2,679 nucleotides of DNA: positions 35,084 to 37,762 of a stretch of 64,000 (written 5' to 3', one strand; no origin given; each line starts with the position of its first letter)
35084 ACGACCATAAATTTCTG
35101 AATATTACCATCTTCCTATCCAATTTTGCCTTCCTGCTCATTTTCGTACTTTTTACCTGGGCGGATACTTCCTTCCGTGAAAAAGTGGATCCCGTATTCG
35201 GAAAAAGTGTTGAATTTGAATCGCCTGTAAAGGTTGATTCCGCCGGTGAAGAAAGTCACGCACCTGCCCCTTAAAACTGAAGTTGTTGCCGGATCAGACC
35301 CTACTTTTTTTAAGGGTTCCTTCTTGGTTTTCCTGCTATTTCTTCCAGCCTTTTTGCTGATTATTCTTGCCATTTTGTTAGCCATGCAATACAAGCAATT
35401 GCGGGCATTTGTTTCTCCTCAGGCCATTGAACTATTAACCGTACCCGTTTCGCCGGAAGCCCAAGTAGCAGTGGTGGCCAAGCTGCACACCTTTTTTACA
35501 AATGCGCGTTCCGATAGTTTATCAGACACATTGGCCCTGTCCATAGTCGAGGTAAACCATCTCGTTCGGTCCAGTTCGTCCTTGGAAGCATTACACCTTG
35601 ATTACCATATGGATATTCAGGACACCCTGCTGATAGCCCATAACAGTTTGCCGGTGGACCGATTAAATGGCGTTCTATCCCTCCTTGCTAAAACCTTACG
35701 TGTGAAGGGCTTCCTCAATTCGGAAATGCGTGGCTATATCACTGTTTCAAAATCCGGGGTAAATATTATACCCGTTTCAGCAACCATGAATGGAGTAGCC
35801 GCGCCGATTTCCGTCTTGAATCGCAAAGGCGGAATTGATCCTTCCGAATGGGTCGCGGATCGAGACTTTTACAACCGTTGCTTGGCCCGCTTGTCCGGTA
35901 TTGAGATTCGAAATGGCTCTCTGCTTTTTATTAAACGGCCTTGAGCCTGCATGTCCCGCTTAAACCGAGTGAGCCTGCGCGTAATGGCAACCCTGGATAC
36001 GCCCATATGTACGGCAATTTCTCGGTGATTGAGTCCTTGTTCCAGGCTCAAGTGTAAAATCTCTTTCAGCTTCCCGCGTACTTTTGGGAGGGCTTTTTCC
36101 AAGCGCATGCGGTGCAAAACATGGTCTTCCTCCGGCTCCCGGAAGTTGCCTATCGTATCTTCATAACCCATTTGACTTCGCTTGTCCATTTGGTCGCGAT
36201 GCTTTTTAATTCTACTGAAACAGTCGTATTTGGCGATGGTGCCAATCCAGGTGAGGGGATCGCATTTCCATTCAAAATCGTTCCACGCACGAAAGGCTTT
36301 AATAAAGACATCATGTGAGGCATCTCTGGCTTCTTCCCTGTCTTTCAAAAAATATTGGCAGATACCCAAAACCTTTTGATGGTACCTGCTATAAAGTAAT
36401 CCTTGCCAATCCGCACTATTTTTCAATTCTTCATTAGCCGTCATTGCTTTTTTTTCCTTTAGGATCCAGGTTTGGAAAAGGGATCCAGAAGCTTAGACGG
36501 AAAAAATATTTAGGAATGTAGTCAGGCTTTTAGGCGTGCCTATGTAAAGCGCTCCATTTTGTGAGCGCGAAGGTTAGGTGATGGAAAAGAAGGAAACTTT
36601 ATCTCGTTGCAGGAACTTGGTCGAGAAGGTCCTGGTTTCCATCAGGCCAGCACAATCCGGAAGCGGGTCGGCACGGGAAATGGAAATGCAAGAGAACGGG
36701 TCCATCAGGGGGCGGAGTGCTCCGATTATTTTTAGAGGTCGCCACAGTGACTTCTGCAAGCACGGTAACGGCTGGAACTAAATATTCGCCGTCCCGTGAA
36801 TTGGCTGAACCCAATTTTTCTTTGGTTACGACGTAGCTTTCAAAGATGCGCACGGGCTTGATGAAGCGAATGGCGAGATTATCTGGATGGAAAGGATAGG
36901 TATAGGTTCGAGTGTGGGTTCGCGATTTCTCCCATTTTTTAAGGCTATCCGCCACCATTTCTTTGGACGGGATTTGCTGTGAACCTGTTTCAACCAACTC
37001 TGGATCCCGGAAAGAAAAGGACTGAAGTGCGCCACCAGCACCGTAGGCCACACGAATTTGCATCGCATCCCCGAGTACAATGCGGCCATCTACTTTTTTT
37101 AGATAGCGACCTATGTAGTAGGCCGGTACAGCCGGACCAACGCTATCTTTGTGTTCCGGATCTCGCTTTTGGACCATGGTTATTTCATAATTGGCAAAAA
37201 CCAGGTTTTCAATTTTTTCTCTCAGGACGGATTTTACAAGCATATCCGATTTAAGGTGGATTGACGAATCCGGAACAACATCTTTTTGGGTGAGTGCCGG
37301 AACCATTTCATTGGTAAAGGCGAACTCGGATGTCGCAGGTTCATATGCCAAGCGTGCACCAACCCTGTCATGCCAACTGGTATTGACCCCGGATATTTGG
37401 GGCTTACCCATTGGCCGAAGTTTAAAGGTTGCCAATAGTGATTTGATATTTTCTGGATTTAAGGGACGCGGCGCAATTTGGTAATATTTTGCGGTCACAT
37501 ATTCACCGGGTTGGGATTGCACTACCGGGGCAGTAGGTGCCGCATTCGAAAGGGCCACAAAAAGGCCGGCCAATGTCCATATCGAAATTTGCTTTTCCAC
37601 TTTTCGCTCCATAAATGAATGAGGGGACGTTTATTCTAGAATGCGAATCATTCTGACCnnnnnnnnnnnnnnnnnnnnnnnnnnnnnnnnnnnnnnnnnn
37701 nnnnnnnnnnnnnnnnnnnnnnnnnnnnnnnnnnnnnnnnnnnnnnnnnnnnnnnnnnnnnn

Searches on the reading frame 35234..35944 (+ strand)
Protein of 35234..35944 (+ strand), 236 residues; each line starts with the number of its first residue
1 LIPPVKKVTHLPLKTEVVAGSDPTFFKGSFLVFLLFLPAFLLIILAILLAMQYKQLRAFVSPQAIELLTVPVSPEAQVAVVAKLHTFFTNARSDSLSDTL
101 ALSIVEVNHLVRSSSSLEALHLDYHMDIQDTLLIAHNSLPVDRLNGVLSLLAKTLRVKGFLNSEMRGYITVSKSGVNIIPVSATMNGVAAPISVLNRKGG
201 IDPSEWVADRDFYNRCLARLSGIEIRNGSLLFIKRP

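Call 3: search_protein_families(library=pfam, proteins=[window:35234-35944:+], max_evalue=1)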
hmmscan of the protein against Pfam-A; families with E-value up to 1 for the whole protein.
window:35234-35944:+ (236 aa): 1 family
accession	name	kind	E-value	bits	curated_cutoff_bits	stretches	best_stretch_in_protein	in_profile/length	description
PF15833.10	DUF4714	-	0.65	10.6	27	1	12-60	67-118/149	Domain of unknown function (DUF4714)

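Call 4: search_protein_families(library=ncbifam, proteins=[window:35234-35944:+], max_evalue=1)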
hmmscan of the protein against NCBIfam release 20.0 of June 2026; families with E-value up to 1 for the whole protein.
window:35234-35944:+ (236 aa): 0 families

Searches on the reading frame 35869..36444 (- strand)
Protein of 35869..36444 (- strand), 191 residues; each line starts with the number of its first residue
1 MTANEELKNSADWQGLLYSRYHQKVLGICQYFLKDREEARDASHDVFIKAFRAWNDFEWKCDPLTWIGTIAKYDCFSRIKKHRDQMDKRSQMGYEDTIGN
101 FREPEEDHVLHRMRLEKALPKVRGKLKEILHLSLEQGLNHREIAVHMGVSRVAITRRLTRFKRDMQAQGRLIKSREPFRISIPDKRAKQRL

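Call 3: search_protein_families(library=pfam, proteins=[window:35869-36444:-], max_evalue=1)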
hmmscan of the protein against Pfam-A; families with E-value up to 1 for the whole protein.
window:35869-36444:- (191 aa): 10 families
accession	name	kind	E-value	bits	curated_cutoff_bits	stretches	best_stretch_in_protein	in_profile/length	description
PF04542.20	Sigma70_r2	-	9.7e-12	45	24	1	17-83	1-69/71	Sigma-70 region 2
PF08281.18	Sigma70_r4_2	-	1.2e-05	25.3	25.7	1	113-163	2-52/54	Sigma-70, region 4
PF04545.22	Sigma70_r4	-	0.00012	22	24.1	1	125-160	8-43/50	Sigma-70, region 4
PF13545.12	HTH_Crp_2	-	0.00035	20.9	27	1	134-164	19-49/70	Crp-like helix-turn-helix domain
PF13384.12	HTH_23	-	0.00068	19.8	24.6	1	128-163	9-43/50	Homeodomain-like domain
PF07638.17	Sigma70_ECF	-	0.013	15.9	21.1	1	98-162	114-176/185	ECF sigma factor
PF00325.26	Crp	-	0.069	13.3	21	1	140-164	5-29/32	Bacterial regulatory proteins, crp family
PF13551.12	HTH_29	-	0.077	13.5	28.1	1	129-162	4-37/64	Winged helix-turn helix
PF13556.12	HTH_30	-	0.081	13.2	27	1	128-163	3-38/59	PucR C-terminal helix-turn-helix domain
PF13936.12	HTH_38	-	0.091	13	27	1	128-160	12-43/44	Helix-turn-helix domain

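Call 4: search_protein_families(library=ncbifam, proteins=[window:35869-36444:-], max_evalue=1)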
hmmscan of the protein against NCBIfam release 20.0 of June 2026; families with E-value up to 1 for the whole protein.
window:35869-36444:- (191 aa): 72 families (the best 25 are shown)
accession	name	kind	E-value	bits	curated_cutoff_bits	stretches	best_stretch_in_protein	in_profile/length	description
TIGR02937.1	sigma70-ECF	superfamily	8.4e-21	74.3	42.9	1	17-167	6-163/165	sigma-70 family RNA polymerase sigma factor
TIGR02985.1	Sig70_bacteroi1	subfamily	4.8e-16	59.4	126.4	1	17-160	6-153/162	RNA polymerase sigma-70 factor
NF007222.0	PRK09640.1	equivalog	5.4e-14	52.2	194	1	14-163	28-173/188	RNA polymerase sigma factor SigX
NF007220.0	PRK09639.1-5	equivalog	3.2e-12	46.6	260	1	17-147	8-142/181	RNA polymerase sigma factor SigX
NF006930.0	PRK09415.1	subfamily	4.7e-12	46.1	198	1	17-165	21-171/179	RNA polymerase factor sigma C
NF058625.1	sigma_PG0214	equivalog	7.7e-12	45.3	130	1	20-167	12-159/170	GFO_1088 family ECF-type sigma factor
TIGR02989.1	Sig-70_gvs1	subfamily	1.2e-11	44.8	124.55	1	17-165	6-154/158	RNA polymerase sigma-70 factor, Rhodopirellula/Verrucomicrobium family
NF004113.0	PRK05602.1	equivalog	3.3e-11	43.2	208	1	17-168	50-200/211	RNA polymerase sigma factor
NF009167.0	PRK12514.1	equivalog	1e-10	41.8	265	1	16-151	24-160/180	RNA polymerase sigma factor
NF008888.0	PRK11922.1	equivalog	1.4e-10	41.2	204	1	17-166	35-193/231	RNA polymerase sigma factor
NF008891.0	PRK11924.1-5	subfamily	5.2e-10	39.7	259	1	18-162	9-156/171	RNA polymerase sigma factor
NF007228.0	PRK09646.1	subfamily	6.8e-10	38.9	226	1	17-158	35-179/194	ECF RNA polymerase sigma factor SigK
NF009170.0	PRK12517.1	subfamily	1.3e-09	37.8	197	1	17-166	28-173/188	RNA polymerase sigma factor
TIGR02952.1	Sig70_famx2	equivalog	3.5e-09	36.8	206.45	1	14-156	13-157/170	ECF subfamily RNA polymerase sigma factor, BldN family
NF007223.0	PRK09641.1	equivalog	4.2e-09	36.5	209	1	19-162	25-177/187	RNA polymerase sigma factor SigW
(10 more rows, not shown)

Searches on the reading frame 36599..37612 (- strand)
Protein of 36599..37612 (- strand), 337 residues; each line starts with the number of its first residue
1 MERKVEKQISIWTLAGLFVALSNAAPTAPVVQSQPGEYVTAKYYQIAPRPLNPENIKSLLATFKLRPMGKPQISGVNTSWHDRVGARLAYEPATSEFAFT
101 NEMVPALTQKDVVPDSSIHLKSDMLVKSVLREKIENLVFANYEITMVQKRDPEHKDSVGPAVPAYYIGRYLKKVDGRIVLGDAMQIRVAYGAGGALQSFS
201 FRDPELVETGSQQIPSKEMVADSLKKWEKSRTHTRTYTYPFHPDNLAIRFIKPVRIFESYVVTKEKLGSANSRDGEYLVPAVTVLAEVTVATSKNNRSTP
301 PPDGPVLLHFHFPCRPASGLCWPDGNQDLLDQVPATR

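Call 3: search_protein_families(library=pfam, proteins=[window:36599-37612:-], max_evalue=1)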
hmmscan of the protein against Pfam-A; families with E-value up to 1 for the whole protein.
window:36599-37612:- (337 aa): 0 families

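Call 4: search_protein_families(library=ncbifam, proteins=[window:36599-37612:-], max_evalue=1)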
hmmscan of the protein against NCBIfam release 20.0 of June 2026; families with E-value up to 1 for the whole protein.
window:36599-37612:- (337 aa): 0 families

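Call 29: find_homologous_proteins(query=window:36599-37612:-, max_evalue=0.001)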
Query window:36599-37612:- (337 aa): 18 proteins with E <= 0.001 among 2185 candidates.
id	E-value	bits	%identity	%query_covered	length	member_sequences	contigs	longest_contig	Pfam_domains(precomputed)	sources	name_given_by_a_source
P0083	2.0e-206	703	92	99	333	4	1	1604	-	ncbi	-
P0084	9.3e-116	405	60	86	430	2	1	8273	-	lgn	-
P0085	9.1e-110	385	55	89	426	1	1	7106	-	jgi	jgi:hypothetical protein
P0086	2.7e-107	377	55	87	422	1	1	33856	-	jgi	jgi:hypothetical protein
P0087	7.3e-107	376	47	99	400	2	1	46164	-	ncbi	-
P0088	4.7e-104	366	74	64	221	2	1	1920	-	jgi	jgi:hypothetical protein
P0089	5.5e-103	363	55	86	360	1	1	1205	-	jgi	jgi:hypothetical protein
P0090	2.5e-96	341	52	88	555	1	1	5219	-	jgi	jgi:chemotaxis protein histidine kinase CheA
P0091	3.9e-93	331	50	87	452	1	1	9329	-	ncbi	-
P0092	4.7e-93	330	52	88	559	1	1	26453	-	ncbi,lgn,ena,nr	ncbi:MAG TPA: hypothetical protein VJ385_01760 [Fibrobacteria bacterium]|nr:hypothetical protein [Fi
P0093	7.3e-90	320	51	80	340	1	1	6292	-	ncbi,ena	-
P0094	1.3e-88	316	51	81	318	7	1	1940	-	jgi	jgi:hypothetical protein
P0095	2.0e-85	305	46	86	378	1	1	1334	-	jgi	jgi:hypothetical protein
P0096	2.4e-83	298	46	86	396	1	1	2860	-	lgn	-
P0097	1.2e-81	293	48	86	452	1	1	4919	-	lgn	-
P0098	1.3e-79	286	46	87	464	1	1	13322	-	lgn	-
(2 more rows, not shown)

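Call 42: search_protein_families(library=phrogs, proteins=[window:36599-37612:-], max_evalue=0.1)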
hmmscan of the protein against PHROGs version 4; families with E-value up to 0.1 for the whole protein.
window:36599-37612:- (337 aa): 1 family
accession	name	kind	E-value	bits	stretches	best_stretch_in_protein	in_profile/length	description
phrog_9335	-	unknown function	0.086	13.7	0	236-288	18-62/72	-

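Call 43: search_protein_families(library=padloc, proteins=[window:36599-37612:-], max_evalue=0.1)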
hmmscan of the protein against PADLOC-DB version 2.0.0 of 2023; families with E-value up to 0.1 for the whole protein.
window:36599-37612:- (337 aa): 1 family
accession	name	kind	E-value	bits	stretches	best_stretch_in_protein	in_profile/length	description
PDLC00206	HamC2|HamC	-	0.039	11.6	1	146-188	48-89/239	DUF3223 domain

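Call 71: predict_structure(alignment_id=A4)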
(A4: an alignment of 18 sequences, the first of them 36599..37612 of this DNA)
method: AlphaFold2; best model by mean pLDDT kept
length: 337 residues; sequences in the alignment: 18
mean_pLDDT: 80.7   pTM: 0.74
mean pLDDT of the five models: 80.7, 79.6, 78.8, 78.7, 78.6
residues with pLDDT >= 90: 170; 70-90: 99; 50-70: 24; < 50: 44
segments of 3 or more residues with pLDDT < 50: 1-35, 331-337
pLDDT, mean of each block of 10 residues (from residue 1): 37 32 39 61 92 92 93 93 94 94 94 91 92 88 92 82 95 92 89 95 92 90 86 73 86 93 69 79 92 85 86 75 55 36
secondary structure, 60 per line:
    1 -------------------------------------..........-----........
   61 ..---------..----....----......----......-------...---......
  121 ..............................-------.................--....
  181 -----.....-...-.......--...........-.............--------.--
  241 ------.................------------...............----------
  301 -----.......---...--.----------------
elements in order: E38-47 H53-62 E78-81 E86-91 E96-101 H115-136 E137-150 E158-174 E177-180 E186-190 E196-202 E205-215 H217-229 E247-263 E276-290 E306-312

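Call 91: search_protein_families(library=pfam, proteins=[window:36599-37612:-, P0092, P0098], max_evalue=10)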
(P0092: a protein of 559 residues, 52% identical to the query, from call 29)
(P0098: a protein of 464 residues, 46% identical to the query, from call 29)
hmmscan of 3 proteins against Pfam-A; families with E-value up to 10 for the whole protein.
window:36599-37612:- (337 aa): 0 families

P0092 (559 aa): 0 families

P0098 (464 aa): 0 families
